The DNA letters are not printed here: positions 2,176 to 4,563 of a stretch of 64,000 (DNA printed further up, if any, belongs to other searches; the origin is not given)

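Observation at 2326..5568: Z1-domain SF2-like ATPase paired with a Dcm-type cytosine methyltransferase on a recombinase-bearing island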

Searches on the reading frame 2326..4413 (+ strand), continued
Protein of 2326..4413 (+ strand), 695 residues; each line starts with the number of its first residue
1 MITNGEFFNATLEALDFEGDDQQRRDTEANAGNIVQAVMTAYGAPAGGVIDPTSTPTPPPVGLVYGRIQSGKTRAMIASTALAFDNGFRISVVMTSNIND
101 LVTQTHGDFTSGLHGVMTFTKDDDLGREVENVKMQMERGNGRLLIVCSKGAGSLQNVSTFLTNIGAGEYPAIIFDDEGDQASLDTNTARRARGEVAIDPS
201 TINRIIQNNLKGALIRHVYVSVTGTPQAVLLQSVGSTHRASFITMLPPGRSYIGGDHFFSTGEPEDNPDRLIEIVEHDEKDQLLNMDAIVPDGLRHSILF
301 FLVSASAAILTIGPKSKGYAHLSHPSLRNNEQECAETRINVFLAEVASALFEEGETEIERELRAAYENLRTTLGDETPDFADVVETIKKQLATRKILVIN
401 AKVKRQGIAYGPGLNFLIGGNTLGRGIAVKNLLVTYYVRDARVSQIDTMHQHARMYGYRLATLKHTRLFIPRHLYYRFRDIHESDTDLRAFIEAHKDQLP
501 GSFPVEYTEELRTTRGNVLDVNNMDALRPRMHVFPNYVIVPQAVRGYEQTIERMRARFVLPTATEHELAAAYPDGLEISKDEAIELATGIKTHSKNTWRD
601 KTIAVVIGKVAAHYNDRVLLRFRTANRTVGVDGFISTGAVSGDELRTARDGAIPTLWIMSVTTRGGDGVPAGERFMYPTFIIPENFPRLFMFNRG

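Call 47: predict_structure(alignment_id=A1)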
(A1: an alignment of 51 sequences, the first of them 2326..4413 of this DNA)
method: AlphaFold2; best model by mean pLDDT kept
length: 695 residues; sequences in the alignment: 51
mean_pLDDT: 80.6   pTM: 0.76
mean pLDDT of the five models: 80.6, 80.6, 79.4, 77.8, 77.8
residues with pLDDT >= 90: 223; 70-90: 329; 50-70: 95; < 50: 48
segments of 3 or more residues with pLDDT < 50: 68-70, 98-104, 194-196, 422-427, 441-450, 452-455, 508-519
pLDDT, mean of each block of 10 residues (from residue 1): 90 79 83 91 83 85 69 80 94 70 55 82 82 90 87 89 95 79 56 52 84 92 73 60 75 73 82 89 88 96 97 88 81 90 93 86 97 95 95 86 64 85 54 86 43 59 90 79 77 77 59 40 71 85 86 90 88 89 92 77 85 95 85 74 85 94 75 89 85 64
secondary structure, 60 per line:
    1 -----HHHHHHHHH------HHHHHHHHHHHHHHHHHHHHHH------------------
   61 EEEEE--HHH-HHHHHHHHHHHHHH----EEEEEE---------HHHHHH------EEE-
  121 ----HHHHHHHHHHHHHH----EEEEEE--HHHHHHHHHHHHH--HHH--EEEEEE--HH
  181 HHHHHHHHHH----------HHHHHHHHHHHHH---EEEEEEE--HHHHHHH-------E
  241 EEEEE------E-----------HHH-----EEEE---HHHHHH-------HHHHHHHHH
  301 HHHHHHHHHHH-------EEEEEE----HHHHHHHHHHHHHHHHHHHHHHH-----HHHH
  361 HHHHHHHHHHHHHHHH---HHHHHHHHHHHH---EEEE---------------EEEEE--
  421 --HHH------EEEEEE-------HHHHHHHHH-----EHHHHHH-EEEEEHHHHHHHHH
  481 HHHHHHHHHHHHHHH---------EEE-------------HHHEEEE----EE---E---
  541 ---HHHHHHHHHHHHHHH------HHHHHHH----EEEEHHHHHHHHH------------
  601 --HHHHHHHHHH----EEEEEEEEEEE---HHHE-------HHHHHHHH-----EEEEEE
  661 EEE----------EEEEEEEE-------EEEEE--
elements in order (helices of 4 or more, strands of 3 or more residues): H6-14 H21-42 E61-65 H72-85 E90-95 H105-110 E117-119 H125-138 E143-148 H151-163 E171-176 H179-190 H201-213 E217-223 H226-232 E240-245 E272-275 H279-284 H292-311 E319-324 H329-351 H357-376 H380-391 E395-398 E414-418 E432-437 H445-453 H460-465 E467-471 H472-495 E505-507 E524-527 H544-558 H565-571 E576-579 H580-588 H603-612 E617-627 H642-649 E655-663 E674-681 E689-693

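Call 51: fold_search(model_id=the predicted structure, library=pdb)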
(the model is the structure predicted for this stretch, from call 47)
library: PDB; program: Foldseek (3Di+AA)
matches with E <= 10: 1230; with E <= 0.001: 83
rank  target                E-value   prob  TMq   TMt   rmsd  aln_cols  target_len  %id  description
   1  4be7_B                1.3e-08  1.00  0.32  0.28  16.9       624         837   14  MUTANT (K220R) OF THE HSDR SUBUNIT OF THE ECOR124I RESTRICTION ENZYME IN COMPLEX WITH ATP (released 2014-03-26)
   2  4be7_D                1.3e-08  1.00  0.32  0.28  19.6       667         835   14  MUTANT (K220R) OF THE HSDR SUBUNIT OF THE ECOR124I RESTRICTION ENZYME IN COMPLEX WITH ATP (released 2014-03-26)
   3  4xjx_A                3.2e-08  1.00  0.31  0.26  17.7       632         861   15  STRUCTURE OF MUTANT (E165H) OF THE HSDR SUBUNIT OF THE ECOR124I RESTRICTION ENZYME IN COMPLEX WITH ATP (released 2016-01-20)
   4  4bec_A                3.2e-08  1.00  0.32  0.27  18.6       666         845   14  MUTANT (K220A) OF THE HSDR SUBUNIT OF THE ECOR124I RESTRICTION ENZYME IN COMPLEX WITH ATP (released 2014-03-26)
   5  4xjx_B                3.8e-08  1.00  0.32  0.27  16.8       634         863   14  STRUCTURE OF MUTANT (E165H) OF THE HSDR SUBUNIT OF THE ECOR124I RESTRICTION ENZYME IN COMPLEX WITH ATP (released 2016-01-20)
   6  4beb_C                2.5e-07  1.00  0.30  0.26  17.3       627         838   14  MUTANT (K220E) OF THE HSDR SUBUNIT OF THE ECOR124I RESTRICTION ENZYME IN COMPLEX WITH ATP (released 2014-03-26)
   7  2w00_A                4.1e-07  1.00  0.32  0.28  16.8       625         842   13  Crystal structure of the HsdR subunit of the EcoR124I restriction enzyme in complex with ATP (released 2008-12-16)
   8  6vz4_MODEL_1_K        9.4e-07  1.00  0.29  0.32  12.7       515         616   11  Cryo-EM structure of Sth1-Arp7-Arp9-Rtt102 bound to the nucleosome in ADP Beryllium Fluoride state (released 2020-12-02)
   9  9jnz_K                1.3e-06  1.00  0.25  0.31  19.1       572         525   11  Structure of isw1-nucleosome complex in Apo state (released 2025-04-09)
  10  9wbz_A                3.5e-06  1.00  0.28  0.29  18.9       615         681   11  The structure of NCP-motor-ARP module of ncBAF-nucleosome complex (released 2026-02-18)
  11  9gd1_W                3.7e-06  1.00  0.26  0.22  26.0       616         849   12  Structure of Chd1 bound to a hexasome-nucleosome complex with a dyad-to-dyad distance of 103 bp. (released 2024-09-18)
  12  9lj2_N                6.0e-06  1.00  0.25  0.32  14.7       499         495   14  Structure of isw1-nucleosome double-bound complex in ADP-ADP+ state (released 2025-04-09)
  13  7r7j_B                1.0e-05  1.00  0.26  0.30  11.2       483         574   11  Crystal structure of RadD with ADP (released 2022-04-13)
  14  7egp_A                1.2e-05  1.00  0.25  0.24  13.9       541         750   10  The structure of SWI/SNF-nucleosome complex (released 2022-01-12)
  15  4xqk_B                1.8e-05  1.00  0.25  0.13  14.5       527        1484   12  ATP-dependent Type ISP restriction-modification enzyme LlaBIII bound to DNA (released 2015-09-16)
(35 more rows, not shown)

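Call 55: search_protein_families(library=pfam, alignment_id=A3, max_evalue=0.001)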
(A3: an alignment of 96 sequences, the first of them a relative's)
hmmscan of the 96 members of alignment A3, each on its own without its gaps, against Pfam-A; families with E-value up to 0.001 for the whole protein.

A. member 1, L001:6723-7247:+ (175 aa): 1 family
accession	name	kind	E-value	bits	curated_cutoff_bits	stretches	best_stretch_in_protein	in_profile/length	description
PF03992.22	ABM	-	1.1e-15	58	23.1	1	84-157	3-77/78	Antibiotic biosynthesis monooxygenase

B. families by the number of members that match (of 96 scanned): 89 families (the first 25 are shown)
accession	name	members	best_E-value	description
PF03852.21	Vsr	9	4.5e-29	DNA mismatch endonuclease Vsr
PF18741.7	MTES_1575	7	4.5e-09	REase_MTES_1575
PF04480.18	DUF559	6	3.7e-37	Protein of unknown function (DUF559)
PF13589.12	HATPase_c_3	4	6.6e-21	Histidine kinase-, DNA gyrase B-, and HSP90-like ATPase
PF13191.12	AAA_16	3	3.6e-14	AAA ATPase domain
PF13401.12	AAA_22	3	1.2e-11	AAA domain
PF02518.31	HATPase_c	3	8.7e-07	Histidine kinase-, DNA gyrase B-, and HSP90-like ATPase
PF00145.23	DNA_methylase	2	2e-99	C-5 cytosine-specific DNA methylase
PF06983.19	3-dmu-9_3-mt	2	2.7e-69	3-demethylubiquinone-9 3-methyltransferase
PF00884.28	Sulfatase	2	2.1e-49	Sulfatase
PF01555.25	N6_N4_Mtase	2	1.4e-39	DNA methylase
PF04851.21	ResIII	2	1.6e-33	Type III restriction enzyme, res subunit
PF01145.31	Band_7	2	1.3e-20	SPFH domain / Band 7 family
PF13604.12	AAA_30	2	1.6e-12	AAA domain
PF01170.24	UPF0020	2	2.1e-11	RMKL-like, methyltransferase domain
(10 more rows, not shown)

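Call 57: search_protein_families(library=pfam, proteins=[L030:4773-6890:+, L030:9053-9985:+, L031:5247-6806:+, L031:8922-9824:+, L029:9302-10507:+, L029:5867-6796:-, L032:4224-6419:+, L032:9829-11880:+, L030:10027-12084:+], max_evalue=0.001)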
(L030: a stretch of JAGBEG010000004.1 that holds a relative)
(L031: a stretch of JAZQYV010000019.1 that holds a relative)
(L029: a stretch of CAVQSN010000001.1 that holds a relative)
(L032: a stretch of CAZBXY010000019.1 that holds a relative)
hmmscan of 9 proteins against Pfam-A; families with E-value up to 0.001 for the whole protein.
L030:4773-6890:+ (706 aa): 1 family
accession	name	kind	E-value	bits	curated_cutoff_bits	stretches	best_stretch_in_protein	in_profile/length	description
PF13589.12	HATPase_c_3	-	5.6e-13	49.5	25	1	204-342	1-137/137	Histidine kinase-, DNA gyrase B-, and HSP90-like ATPase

L030:9053-9985:+ (311 aa): 1 family
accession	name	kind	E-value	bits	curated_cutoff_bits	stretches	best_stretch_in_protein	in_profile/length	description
PF14390.12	DUF4420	-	1.3e-13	51.3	27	1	128-293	127-306/306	Putative PD-(D/E)XK family member, (DUF4420)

L031:5247-6806:+ (520 aa): 1 family
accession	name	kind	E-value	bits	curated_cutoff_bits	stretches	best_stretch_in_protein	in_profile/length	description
PF13589.12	HATPase_c_3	-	8.9e-16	58.6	25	1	25-157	1-125/137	Histidine kinase-, DNA gyrase B-, and HSP90-like ATPase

L031:8922-9824:+ (301 aa): 1 family
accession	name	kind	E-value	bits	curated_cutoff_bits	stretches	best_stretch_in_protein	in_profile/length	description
PF14390.12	DUF4420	-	2.1e-17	63.7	27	1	130-283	137-303/306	Putative PD-(D/E)XK family member, (DUF4420)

L029:9302-10507:+ (402 aa): 1 family
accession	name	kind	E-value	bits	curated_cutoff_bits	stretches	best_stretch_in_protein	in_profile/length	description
PF03235.19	GmrSD_N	-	4e-25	89.5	33.2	1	56-209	5-198/199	GmrSD restriction endonuclease, N-terminal domain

L029:5867-6796:- (309 aa): 2 families
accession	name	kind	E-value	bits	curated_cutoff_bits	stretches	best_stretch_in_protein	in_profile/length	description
PF03466.25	LysR_substrate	-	3.9e-16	59.5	28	1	95-281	5-191/209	LysR substrate binding domain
PF00126.33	HTH_1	-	5.1e-09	36.4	26.6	1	13-70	2-59/60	Bacterial regulatory helix-turn-helix protein, lysR family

L032:4224-6419:+ (732 aa): 0 families

L032:9829-11880:+ (684 aa): 0 families

L030:10027-12084:+ (686 aa): 3 families
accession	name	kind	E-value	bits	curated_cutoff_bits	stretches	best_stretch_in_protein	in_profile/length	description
PF09848.15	SLFN-g3_helicase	-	3.1e-71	241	24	1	246-655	1-353/354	Schlafen group 3, DNA/RNA helicase domain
PF04851.21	ResIII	-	4e-05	24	22.5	1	235-376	14-141/164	Type III restriction enzyme, res subunit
PF13401.12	AAA_22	-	0.00033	21.4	27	0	246-376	5-98/130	AAA domain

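Call 70: search_dna_similar(query=window:2326-4410:+, collection=plasmids, mode=protein, max_rows=30, max_evalue=0.00001)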
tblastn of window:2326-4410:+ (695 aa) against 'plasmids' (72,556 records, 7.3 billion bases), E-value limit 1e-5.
Records with a match: 35; places in all: 38; records where one place covers at least 80% of the query: 3.
Best place of each record, by identity: <60% 35.
By first word of the organism name: Rhizobium 4; Lactiplantibacillus 4; Pediococcus 2; Levilactobacillus 2; Neisseria 2; Priestia 2; Azospirillum 2; Agrobacterium 2; Nostoc 1; Calothrix 1; and 13 more.
By predicted mobility (MOB-suite, as given by PLSDB): non-mobilizable 15; conjugative 14; mobilizable 6.
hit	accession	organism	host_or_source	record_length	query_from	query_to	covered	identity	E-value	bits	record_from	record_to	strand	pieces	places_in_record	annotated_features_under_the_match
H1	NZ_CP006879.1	Rhizobium gallicum bv. gallicum R602sp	Phaseolus vulgaris,whole ...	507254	60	687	90%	31.8%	1e-71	261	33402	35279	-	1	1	Z1 domain-containing protein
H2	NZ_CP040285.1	Nostoc sp. C057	Phaeoceros,pure culture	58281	3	693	99%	28.7%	8e-70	256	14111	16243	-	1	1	Z1 domain-containing protein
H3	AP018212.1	Calothrix brevissima NIES-22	-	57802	62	693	91%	31.2%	7e-70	256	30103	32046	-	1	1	hypothetical protein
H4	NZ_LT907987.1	Latilactobacillus sakei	-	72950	7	536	76%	28.3%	1e-32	143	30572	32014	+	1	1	Z1 domain-containing protein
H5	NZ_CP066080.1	Pediococcus pentosaceus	-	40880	7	536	76%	28.3%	1e-32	143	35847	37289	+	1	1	Z1 domain-containing protein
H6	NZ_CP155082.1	Mucilaginibacter sp. PAMB04274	Malus domestica,cell culture,leaf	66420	62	552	71%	30.0%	4e-41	169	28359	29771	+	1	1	Z1 domain-containing protein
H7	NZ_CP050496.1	Lentilactobacillus parabuchneri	Single cell,Makgeolli (Korean ...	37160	55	536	69%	29.7%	2e-32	142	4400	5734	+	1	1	Z1 domain-containing protein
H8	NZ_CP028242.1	Lactiplantibacillus plantarum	cell culture,young radish kimchi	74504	55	536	69%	29.6%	2e-32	143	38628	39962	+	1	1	Z1 domain-containing protein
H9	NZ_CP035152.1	Pediococcus acidilactici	cell culture,food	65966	55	536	69%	29.4%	4e-32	141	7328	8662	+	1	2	Z1 domain-containing protein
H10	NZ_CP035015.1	Lactiplantibacillus plantarum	Tibet kefir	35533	55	536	69%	29.4%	3e-32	142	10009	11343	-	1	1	Z1 domain-containing protein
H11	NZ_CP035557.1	Lactiplantibacillus plantarum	cell culture,food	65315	55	536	69%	29.4%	8e-32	140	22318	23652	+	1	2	Z1 domain-containing protein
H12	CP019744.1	Levilactobacillus brevis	cell culture,wheat beer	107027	55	536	69%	29.0%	5e-31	138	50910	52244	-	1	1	helicase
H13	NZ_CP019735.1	Levilactobacillus brevis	cell culture,wheat beer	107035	55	536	69%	29.0%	5e-31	138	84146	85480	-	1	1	Z1 domain-containing protein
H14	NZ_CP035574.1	Lactiplantibacillus plantarum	cell culture,food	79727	55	535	65%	30.3%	9e-30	158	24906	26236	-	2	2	Z1 domain-containing protein | hypothetical protein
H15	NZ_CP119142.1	Neisseria gonorrhoeae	Homo sapiens,whole organism,synovial ...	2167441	55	535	69%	27.4%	5e-44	178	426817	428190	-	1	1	none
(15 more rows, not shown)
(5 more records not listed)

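Call 71: search_dna_similar(query=window:2326-4410:+, collection=phages, mode=protein, max_rows=20, max_evalue=0.00001)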
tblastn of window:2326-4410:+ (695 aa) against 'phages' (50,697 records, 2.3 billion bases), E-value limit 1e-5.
Records with a match: 8; places in all: 8; records where one place covers at least 80% of the query: 0.
Best place of each record, by identity: <60% 8.
By first word of the organism name: Bacteriophage 8.
By host as written in the record: - 8.
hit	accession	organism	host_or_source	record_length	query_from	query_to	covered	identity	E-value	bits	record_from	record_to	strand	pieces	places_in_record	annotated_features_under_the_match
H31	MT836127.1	Bacteriophage sp.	human fecal samples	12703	61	537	69%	30.6%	1e-40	166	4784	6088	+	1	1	record has no annotation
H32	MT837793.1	Bacteriophage sp.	human fecal samples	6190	57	535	69%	30.4%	1e-41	169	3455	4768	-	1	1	record has no annotation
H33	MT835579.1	Bacteriophage sp.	human fecal samples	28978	62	490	62%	30.0%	5e-31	136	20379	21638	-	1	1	record has no annotation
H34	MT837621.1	Bacteriophage sp.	human fecal samples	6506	62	546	70%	25.9%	2e-28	128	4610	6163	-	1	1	record has no annotation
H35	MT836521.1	Bacteriophage sp.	human fecal samples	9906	61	490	62%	26.3%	1e-22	109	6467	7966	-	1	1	record has no annotation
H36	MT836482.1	Bacteriophage sp.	human fecal samples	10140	62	535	68%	23.1%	2e-12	77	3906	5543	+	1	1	record has no annotation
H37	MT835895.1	Bacteriophage sp.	human fecal samples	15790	62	478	60%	24.7%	4e-16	89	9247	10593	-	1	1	record has no annotation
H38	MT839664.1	Bacteriophage sp.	human fecal samples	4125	168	489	46%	25.8%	2e-14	83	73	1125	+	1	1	record has no annotation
